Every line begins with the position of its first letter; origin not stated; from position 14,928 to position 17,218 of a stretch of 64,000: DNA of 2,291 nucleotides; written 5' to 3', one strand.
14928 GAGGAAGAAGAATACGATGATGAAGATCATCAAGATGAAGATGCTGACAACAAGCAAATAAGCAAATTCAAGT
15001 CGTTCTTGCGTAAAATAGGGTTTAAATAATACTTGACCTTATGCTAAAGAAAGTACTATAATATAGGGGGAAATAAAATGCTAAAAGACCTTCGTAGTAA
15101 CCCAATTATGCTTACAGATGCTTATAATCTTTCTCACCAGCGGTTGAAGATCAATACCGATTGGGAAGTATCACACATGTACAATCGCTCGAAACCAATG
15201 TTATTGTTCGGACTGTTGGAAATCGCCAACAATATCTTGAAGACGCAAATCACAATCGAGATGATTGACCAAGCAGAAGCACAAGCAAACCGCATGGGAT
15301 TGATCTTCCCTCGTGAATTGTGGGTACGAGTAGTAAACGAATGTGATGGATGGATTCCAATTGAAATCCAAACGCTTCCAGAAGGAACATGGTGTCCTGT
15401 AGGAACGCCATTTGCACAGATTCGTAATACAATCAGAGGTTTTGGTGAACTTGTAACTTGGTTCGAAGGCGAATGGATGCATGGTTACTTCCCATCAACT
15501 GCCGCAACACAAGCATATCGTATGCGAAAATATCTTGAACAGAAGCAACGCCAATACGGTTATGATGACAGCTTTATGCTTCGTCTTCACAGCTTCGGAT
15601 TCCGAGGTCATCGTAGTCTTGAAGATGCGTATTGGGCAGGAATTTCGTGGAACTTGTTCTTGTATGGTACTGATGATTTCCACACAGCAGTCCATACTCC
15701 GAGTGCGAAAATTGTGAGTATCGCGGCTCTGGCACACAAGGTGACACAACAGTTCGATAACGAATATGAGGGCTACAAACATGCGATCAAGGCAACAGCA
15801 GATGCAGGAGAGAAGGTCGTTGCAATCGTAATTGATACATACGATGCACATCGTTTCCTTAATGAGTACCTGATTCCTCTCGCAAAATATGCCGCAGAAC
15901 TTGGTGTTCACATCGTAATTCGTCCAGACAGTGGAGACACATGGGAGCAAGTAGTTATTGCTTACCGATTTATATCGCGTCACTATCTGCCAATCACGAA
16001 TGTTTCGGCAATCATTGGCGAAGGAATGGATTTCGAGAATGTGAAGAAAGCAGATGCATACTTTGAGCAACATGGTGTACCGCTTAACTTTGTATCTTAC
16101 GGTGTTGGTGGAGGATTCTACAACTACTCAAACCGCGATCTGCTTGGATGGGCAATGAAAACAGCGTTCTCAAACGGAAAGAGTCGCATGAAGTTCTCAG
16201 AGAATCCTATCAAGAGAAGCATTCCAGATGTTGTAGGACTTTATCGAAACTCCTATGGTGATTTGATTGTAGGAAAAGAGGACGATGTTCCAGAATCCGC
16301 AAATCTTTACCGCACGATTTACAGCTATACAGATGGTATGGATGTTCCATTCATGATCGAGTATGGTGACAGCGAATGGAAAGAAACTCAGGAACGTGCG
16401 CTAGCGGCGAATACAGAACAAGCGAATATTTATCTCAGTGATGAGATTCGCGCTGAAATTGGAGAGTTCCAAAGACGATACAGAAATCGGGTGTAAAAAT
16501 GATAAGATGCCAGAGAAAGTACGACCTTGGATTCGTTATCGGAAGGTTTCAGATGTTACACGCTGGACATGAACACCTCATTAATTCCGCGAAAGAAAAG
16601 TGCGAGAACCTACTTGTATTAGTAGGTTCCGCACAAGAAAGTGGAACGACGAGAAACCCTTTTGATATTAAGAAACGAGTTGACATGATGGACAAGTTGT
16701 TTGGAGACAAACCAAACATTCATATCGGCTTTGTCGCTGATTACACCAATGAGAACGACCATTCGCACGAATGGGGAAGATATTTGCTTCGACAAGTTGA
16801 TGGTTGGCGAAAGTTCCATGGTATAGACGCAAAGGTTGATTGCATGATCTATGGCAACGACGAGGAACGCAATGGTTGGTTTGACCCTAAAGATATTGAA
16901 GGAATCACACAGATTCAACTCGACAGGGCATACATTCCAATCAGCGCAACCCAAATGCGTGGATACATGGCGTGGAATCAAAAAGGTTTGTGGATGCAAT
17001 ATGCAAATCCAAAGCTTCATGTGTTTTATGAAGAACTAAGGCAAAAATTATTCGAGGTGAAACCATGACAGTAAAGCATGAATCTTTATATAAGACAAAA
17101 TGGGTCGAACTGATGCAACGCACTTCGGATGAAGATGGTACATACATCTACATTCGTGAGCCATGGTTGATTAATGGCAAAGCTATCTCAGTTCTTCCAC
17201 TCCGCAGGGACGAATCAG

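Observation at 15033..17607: Complete NAD+ salvage/reconstitution module (NadV + NMNAT + Nudix) in the early region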

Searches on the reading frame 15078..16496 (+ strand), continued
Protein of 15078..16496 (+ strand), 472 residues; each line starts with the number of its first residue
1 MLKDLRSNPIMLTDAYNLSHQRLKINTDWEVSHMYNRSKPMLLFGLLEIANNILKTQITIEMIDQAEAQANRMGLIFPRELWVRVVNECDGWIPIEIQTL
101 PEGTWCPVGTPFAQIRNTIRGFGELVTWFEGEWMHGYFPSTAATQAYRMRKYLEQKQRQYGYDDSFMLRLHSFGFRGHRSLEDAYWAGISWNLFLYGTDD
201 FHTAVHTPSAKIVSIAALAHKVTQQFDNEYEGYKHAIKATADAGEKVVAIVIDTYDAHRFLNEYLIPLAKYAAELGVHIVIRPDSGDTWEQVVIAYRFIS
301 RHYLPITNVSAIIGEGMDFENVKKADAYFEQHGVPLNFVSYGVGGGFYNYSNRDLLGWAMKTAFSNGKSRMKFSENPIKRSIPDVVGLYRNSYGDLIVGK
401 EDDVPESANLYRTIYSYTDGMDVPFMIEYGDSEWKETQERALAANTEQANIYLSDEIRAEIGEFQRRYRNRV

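Call 71: get_annotated_region(hit=H11, flank=2500)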
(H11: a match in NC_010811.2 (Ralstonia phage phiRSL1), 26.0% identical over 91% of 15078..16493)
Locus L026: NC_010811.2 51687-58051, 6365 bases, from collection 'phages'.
description: Ralstonia phage RSL1, complete genome.
organism: Ralstonia phage phiRSL1 (NCBI taxid 1980924)
taxonomy: Viruses; Duplodnaviria; Heunggongvirae; Uroviricota; Caudoviricetes; Mieseafarmvirus; Mieseafarmvirus RSL1
host: -; source: -; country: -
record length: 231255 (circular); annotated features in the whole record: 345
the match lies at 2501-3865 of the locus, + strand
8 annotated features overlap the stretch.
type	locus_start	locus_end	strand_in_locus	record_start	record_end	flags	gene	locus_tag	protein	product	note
CDS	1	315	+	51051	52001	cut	-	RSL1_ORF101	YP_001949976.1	TRAP transporter solute receptor like protein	ORF101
CDS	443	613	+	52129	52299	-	-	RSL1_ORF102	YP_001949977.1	plasmid maintenance system antidote protein like protein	ORF102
CDS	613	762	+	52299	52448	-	-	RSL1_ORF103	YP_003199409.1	hypothetical protein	ORF103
CDS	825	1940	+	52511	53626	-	-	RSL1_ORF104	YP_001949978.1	cytidyltransferase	Nudix hydrolase 3.6.1.-; ORF104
CDS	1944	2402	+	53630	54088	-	-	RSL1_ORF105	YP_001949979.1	hypothetical protein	ORF105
CDS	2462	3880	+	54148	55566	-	pncB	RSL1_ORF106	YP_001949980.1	nicotinamide phosphoribosyl transferase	ORF106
CDS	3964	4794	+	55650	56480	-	-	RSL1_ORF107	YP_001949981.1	hypothetical protein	ORF107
CDS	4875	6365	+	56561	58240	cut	-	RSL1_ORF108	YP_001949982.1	topoisomerase IB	ORF108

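Call 73: search_dna_similar(query=window:15078-16493:+, collection=plasmids, mode=protein, max_rows=25, max_evalue=1e-40)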
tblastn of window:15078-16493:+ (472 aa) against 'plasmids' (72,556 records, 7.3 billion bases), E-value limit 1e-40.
Records with a match: 2; places in all: 2; records where one place covers at least 80% of the query: 2.
Best place of each record, by identity: 60-80% 1; <60% 1.
By first word of the organism name: Paenibacillus 1; Bacillus 1.
By predicted mobility (MOB-suite, as given by PLSDB): non-mobilizable 2.
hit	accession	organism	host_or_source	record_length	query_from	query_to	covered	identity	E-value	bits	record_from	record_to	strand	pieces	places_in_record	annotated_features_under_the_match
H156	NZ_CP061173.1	Paenibacillus peoriae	cell culture,soil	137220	1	472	100%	68.8%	0e+0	703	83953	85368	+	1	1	nicotinamide phosphoribosyltransferase domain-containing protein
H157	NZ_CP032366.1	Bacillus wiedmannii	Alvinocaris longirostris,gills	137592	1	468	99%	59.7%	0e+0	593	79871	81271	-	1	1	nicotinamide phosphoribosyltransferase domain-containing protein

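Call 75: get_annotated_region(hit=H156, flank=5000)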
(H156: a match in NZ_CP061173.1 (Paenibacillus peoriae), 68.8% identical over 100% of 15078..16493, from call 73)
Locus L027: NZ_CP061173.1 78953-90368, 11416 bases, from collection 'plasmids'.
description: Paenibacillus peoriae strain ZF390 plasmid pPlas1, complete sequence
organism: Paenibacillus peoriae (NCBI taxid 59893)
taxonomy: Bacteria; Bacillota; Bacilli; Bacillales; Paenibacillaceae; Paenibacillus; Paenibacillus peoriae
host: -; source: cell culture,soil; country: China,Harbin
typing (MOB-suite, as given by PLSDB): non-mobilizable
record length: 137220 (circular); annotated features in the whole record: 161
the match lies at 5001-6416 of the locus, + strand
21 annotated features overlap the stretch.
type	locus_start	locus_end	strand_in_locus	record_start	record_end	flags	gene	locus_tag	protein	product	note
CDS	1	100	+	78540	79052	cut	-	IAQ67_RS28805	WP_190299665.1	crossover junction endodeoxyribonuclease RuvC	GO:0006310 - DNA recombination [Evidence IEA]; GO:0006281 - DNA repair [Evidence IEA]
CDS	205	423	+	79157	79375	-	-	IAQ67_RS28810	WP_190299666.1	hypothetical protein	-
CDS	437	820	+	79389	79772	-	-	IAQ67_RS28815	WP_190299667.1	hypothetical protein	-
CDS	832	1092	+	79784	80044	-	-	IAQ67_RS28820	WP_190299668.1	hypothetical protein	-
CDS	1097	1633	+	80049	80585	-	-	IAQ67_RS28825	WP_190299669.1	hypothetical protein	-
CDS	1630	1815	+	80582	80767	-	-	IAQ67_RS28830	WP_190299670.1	hypothetical protein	-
CDS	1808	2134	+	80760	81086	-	-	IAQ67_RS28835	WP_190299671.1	hypothetical protein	-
CDS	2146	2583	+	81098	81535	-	-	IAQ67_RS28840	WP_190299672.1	hypothetical protein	-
CDS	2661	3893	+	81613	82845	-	-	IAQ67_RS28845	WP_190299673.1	hypothetical protein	-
CDS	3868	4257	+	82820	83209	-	-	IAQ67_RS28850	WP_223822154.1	hypothetical protein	-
CDS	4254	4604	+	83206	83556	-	-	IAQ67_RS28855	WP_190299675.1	hypothetical protein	-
CDS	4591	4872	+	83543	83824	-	-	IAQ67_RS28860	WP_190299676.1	hypothetical protein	-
CDS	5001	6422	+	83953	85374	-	-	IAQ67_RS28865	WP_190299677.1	nicotinamide phosphoribosyltransferase domain-containing protein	-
CDS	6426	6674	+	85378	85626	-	-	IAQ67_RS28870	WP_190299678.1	hypothetical protein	-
CDS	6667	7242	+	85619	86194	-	-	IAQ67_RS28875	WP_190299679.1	adenylyltransferase/cytidyltransferase family protein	-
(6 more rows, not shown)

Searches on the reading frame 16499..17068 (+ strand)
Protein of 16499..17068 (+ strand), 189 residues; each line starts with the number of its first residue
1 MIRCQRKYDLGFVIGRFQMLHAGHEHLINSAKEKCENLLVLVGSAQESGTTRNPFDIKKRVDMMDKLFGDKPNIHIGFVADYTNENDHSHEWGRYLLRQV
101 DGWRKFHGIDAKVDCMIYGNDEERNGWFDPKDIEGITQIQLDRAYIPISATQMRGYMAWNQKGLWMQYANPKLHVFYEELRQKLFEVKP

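Call 3: search_protein_families(library=pfam, proteins=[window:16499-17068:+], max_evalue=0.01)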
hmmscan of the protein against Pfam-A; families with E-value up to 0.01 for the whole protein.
window:16499-17068:+ (189 aa): 1 family
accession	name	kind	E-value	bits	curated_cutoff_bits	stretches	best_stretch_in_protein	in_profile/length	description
PF01467.32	CTP_transf_like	-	7.9e-12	46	21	1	13-153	2-130/133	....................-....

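Call 4: search_protein_families(library=ncbifam, proteins=[window:16499-17068:+], max_evalue=0.01)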
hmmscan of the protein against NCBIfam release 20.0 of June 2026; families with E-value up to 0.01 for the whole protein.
window:16499-17068:+ (189 aa): 21 families
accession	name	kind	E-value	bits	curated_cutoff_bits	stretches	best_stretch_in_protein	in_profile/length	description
NF003786.0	PRK05379.1-2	equivalog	9.6e-16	57.9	397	1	5-128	11-132/354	bifunctional nicotinamide-nucleotide adenylyltransferase/Nudix hydroxylase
TIGR01527.1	arch_NMN_Atrans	equivalog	2.1e-14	53.4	181.2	1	11-69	2-60/167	nicotinamide-nucleotide adenylyltransferase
NF002243.0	PRK01153.1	subfamily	3e-14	53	127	1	11-68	3-60/175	nicotinamide-nucleotide adenylyltransferase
TIGR01526.1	nadR_NMN_Atrans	equivalog_domain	1.1e-13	51.2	341.15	1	10-154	3-143/325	nicotinamide-nucleotide adenylyltransferase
NF003791.0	PRK05379.2-3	equivalog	1.2e-12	47.7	409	1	5-68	2-65/340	bifunctional nicotinamide-nucleotide adenylyltransferase/Nudix hydroxylase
NF003788.0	PRK05379.1-5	equivalog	9.3e-11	41.6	354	1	7-73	4-70/351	bifunctional nicotinamide-nucleotide adenylyltransferase/Nudix hydroxylase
NF003787.0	PRK05379.1-4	equivalog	1e-10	41.2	449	1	5-100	6-100/346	bifunctional nicotinamide-nucleotide adenylyltransferase/Nudix hydroxylase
TIGR00125.1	cyt_tran_rel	domain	7.7e-10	38.8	27.7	1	11-63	2-55/65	adenylyltransferase/cytidyltransferase family protein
NF003785.0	PRK05379.1-1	equivalog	3.7e-08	32.9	418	1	8-82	2-80/347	bifunctional nicotinamide-nucleotide adenylyltransferase/Nudix hydroxylase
NF003790.0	PRK05379.2-2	equivalog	5.7e-08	32.2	403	1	5-68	16-79/354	bifunctional nicotinamide mononucleotide adenylyltransferase/ADP-ribose pyrophosphatase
NF003789.0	PRK05379.2-1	equivalog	1e-07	31.2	355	1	13-66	12-65/312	bifunctional nicotinamide mononucleotide adenylyltransferase/ADP-ribose pyrophosphatase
NF010365.0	PRK13793.1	equivalog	2.7e-07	30.4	198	1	7-88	3-84/196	nicotinate-nicotinamide nucleotide adenylyltransferase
NF005988.0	PRK08099.1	equivalog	9.5e-06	25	201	1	5-122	61-183/411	multifunctional transcriptional regulator/nicotinamide-nucleotide adenylyltransferase/ribosylnicotinamide kinase NadR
NF045965.1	RibF_rel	equivalog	4.4e-05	23.1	200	1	11-66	15-80/279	FAD synthase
NF005518.0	PRK07143.1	equivalog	9.6e-05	21.9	232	1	7-65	14-77/281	hypothetical protein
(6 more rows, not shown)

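Call 5: search_protein_families(library=phrogs, proteins=[window:16499-17068:+], max_evalue=0.001)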
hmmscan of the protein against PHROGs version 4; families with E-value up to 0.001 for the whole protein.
window:16499-17068:+ (189 aa): 4 families
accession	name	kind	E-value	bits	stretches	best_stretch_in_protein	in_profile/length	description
phrog_395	-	other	1.1e-20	75.8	1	6-185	9-191/373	cytidyltransferase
phrog_3462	-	moron, auxiliary metabolic gene and host takeover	1.7e-15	58.1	1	10-157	4-150/346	nicotinamide-nucleotide adenylyltransferase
phrog_3041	-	other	2.1e-11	43.9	1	6-74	48-119/678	cytidyltransferase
phrog_7878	-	other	0.00017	22.6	1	10-47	3-40/131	bifunctional heptose 7-phosphate kinase/heptose 1-phosphate adenyltransferase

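Call 16: search_dna_similar(query=window:16499-17065:+, collection=phages, mode=protein, max_rows=30)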
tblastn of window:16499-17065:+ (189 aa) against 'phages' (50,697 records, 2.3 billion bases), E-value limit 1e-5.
Records with a match: 213; places in all: 213; records where one place covers at least 80% of the query: 13.
Best place of each record, by identity: <60% 213.
By first word of the organism name: Klebsiella 107; Stenotrophomonas 17; Vibrio 10; Erwinia 8; Brevundimonas 8; Sinorhizobium 7; Salmonella 6; Burkholderia 4; Caulobacter 4; Serratia 4; and 22 more.
By host as written in the record: Klebsiella pneumoniae 49; - 13; Stenotrophomonas maltophilia 12; Klebsiella sp. M5a1 9; Sinorhizobium meliloti 7; Brevundimonas pondensis LVF1 6; Klebsiella pneumoniae JHCK1 (BEI NR-48976) 6; Burkholderia cenocepacia 4; and 75 more.
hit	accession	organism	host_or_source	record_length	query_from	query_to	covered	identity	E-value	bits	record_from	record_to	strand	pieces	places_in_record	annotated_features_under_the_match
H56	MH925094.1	Vibrio phage VspSw_1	Vibrio sp.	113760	11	186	93%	30.0%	2e-7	56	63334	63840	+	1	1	bifunctional nicotinamide mononucleotide ...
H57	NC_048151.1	Vibrio phage VspSw_1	Vibrio sp.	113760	11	186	93%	30.0%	2e-7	56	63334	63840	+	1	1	cytidyltransferase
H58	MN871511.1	Vibrio phage vspsw1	Vibrio.sp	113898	11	186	93%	30.0%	2e-7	56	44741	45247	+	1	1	record has no annotation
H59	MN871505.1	Vibrio phage ValDsh2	V.alginolyticus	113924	11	186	93%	30.0%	2e-7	56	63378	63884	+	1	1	record has no annotation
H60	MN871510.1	Vibrio phage valsw3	V.alginolyticus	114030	11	186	93%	30.0%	2e-7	56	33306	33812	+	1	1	record has no annotation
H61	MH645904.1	Vibrio phage vB_VpS_PG07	Vibrio parahaemolyticus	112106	11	186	93%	28.5%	3e-7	55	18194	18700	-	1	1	ribose pyrophosphatase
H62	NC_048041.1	Vibrio phage vB_VpS_PG07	Vibrio parahaemolyticus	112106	11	186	93%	28.5%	3e-7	55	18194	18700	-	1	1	cytidyltransferase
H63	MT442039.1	Vibrio phage vB_ValS_X1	Vibrio alginolyticus NBRC 15630 = ATCC ...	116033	11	186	93%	28.5%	4e-7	55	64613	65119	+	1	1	bifunctional nicotinamide mononucleotide ...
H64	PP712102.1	Vibrio phage VB_Vhy_SJ1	Vibrio hyugaensis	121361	11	186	93%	28.5%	4e-7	55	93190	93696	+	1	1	record has no annotation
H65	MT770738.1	Rhizobium phage B1VFA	Rhizobium leguminosarum VF39SM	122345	6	154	79%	32.5%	2e-10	65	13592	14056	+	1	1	nicotinamide-nucleotide adenylyltransferase, NadM family / ADP-ribose ...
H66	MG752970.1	Ralstonia phage RsoM2USA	Ralstonia solanacearum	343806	5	180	93%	27.5%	1e-7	56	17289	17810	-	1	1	hypothetical protein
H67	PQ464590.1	Erwinia phage Hallingskeid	Erwinia aphidicola B01_10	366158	14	188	93%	27.0%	2e-7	56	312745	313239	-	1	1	cytidyltransferase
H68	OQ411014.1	Escherichia phage EJP2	Escherichia coli FORC82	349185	14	180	88%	26.4%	5e-7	54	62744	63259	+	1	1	nicotinamide-nucleotide adenylyltransferase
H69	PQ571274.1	Bacteroides phage BS-TP1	Bacteroides salyersiae BG8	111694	11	154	76%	30.1%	3e-9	61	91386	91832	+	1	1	cytidyltransferase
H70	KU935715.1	Acinetobacter phage vB_AbaM_ME3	Acinetobacter baumannii DSM 30007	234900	8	154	78%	29.4%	2e-11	67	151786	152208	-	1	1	nicotinamide-nucleotide adenylyltransferase | hypothetical protein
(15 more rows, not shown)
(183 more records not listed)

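Call 28: search_solved_structures(query=window:16499-17065:+, show_alignments=2, max_evalue=0.01)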
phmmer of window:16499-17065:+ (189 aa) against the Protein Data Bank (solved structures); distinct sequences matched with E-value up to 0.01: 12.
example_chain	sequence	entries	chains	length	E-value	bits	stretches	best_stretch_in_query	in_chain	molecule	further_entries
2qjo_A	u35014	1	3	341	1.4e-09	41.1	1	5-70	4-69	Bifunctional NMN adenylyltransferase/Nudix hydrolase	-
1f9a_A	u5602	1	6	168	6.4e-09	39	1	11-68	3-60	HYPOTHETICAL PROTEIN MJ0541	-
1ej2_A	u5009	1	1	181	1.3e-07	34.7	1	11-70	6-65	NICOTINAMIDE MONONUCLEOTIDE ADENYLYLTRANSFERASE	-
4yp5_A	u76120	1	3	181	1.3e-07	34.7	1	11-70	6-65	Nicotinamide-nucleotide adenylyltransferase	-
1m8j_A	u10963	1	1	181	1.3e-07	34.7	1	11-70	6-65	Nicotinamide-nucleotide Adenylyltransferase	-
1m8g_A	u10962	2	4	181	3.5e-07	33.3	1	11-70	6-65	Nicotinamide-nucleotide Adenylyltransferase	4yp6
4yp7_A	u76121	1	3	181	6.7e-07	32.4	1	11-70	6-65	Nicotinamide-nucleotide adenylyltransferase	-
1m8f_A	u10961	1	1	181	9.2e-07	32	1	11-70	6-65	nicotinamide-nucleotide adenylyltransferase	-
1hyb_A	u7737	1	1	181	3.3e-06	30.1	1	11-70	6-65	NICOTINAMIDE MONONUCLEOTIDE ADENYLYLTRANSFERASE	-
1m8k_A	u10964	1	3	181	3.4e-06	30.1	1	11-70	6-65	Nicotinamide-nucleotide Adenylyltransferase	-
2qjt_B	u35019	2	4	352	5.4e-06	29.4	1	7-66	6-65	Nicotinamide-nucleotide adenylyltransferase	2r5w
9x6f_A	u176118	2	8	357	1.6e-05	27.9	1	10-155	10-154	Nicotinamide-nucleotide adenylyltransferase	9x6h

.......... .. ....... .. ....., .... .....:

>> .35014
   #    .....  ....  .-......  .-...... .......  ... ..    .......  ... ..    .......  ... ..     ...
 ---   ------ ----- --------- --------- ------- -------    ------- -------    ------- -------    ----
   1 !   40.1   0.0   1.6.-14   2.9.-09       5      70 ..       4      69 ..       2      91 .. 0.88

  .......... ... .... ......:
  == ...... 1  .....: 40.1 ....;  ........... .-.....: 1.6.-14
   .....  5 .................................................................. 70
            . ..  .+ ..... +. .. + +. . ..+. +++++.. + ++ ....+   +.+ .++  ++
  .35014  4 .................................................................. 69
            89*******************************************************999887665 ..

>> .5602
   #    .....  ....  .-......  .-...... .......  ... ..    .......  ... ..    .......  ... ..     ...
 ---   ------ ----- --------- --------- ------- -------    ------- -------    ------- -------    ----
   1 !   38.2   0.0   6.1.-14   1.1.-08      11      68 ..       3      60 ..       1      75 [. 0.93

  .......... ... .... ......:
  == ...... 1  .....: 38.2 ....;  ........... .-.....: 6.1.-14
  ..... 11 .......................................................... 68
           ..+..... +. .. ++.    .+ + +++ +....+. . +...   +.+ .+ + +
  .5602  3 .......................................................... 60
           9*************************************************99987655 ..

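Call 50: find_homologous_proteins(query=window:16499-17065:+, max_evalue=0.00001)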
Query window:16499-17065:+ (189 aa): 614 proteins with E <= 0.00001 among 635 candidates; the best 120 are listed.
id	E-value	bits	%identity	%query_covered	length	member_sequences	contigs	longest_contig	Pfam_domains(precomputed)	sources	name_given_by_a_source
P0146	3.2e-116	404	100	90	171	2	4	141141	PF01467.33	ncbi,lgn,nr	ncbi:nicotinamide mononucleotide adenylyltransferase [Paenibacillus alvei]|nr:nicotinamide mononucle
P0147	6.8e-105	367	82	99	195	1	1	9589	PF08218.18,PF01467.33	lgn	-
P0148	2.5e-86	306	69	97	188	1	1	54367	PF01467.33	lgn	-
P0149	4.8e-81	289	67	99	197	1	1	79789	PF01467.33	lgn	-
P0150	4.8e-80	286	67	95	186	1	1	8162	PF01467.33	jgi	jgi:bifunctional NMN adenylyltransferase/nudix hydrolase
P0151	4.0e-78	280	65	96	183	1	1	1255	PF01467.33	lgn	-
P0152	1.5e-77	278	64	99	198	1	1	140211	PF01467.33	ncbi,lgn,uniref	ncbi:adenylyltransferase/cytidyltransferase family protein [Paenibacillus lautus]|uniref:adenylyltra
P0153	5.1e-76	273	65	96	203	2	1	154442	PF01467.33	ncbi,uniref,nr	ncbi:adenylyltransferase/cytidyltransferase family protein [Paenibacillus sp. Mc5Re-14]|uniref:adeny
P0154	1.6e-71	258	66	89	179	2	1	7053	PF01467.33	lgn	-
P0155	2.8e-70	254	65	89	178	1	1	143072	PF01467.33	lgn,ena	-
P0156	1.6e-69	252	60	96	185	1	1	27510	PF01467.33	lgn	-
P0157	2.6e-55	205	47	98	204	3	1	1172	PF01467.33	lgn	-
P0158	5.0e-54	201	53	95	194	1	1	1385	PF01467.33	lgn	-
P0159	2.5e-53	199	52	95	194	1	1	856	PF01467.33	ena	-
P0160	1.1e-52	197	51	96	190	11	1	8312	PF01467.33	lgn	-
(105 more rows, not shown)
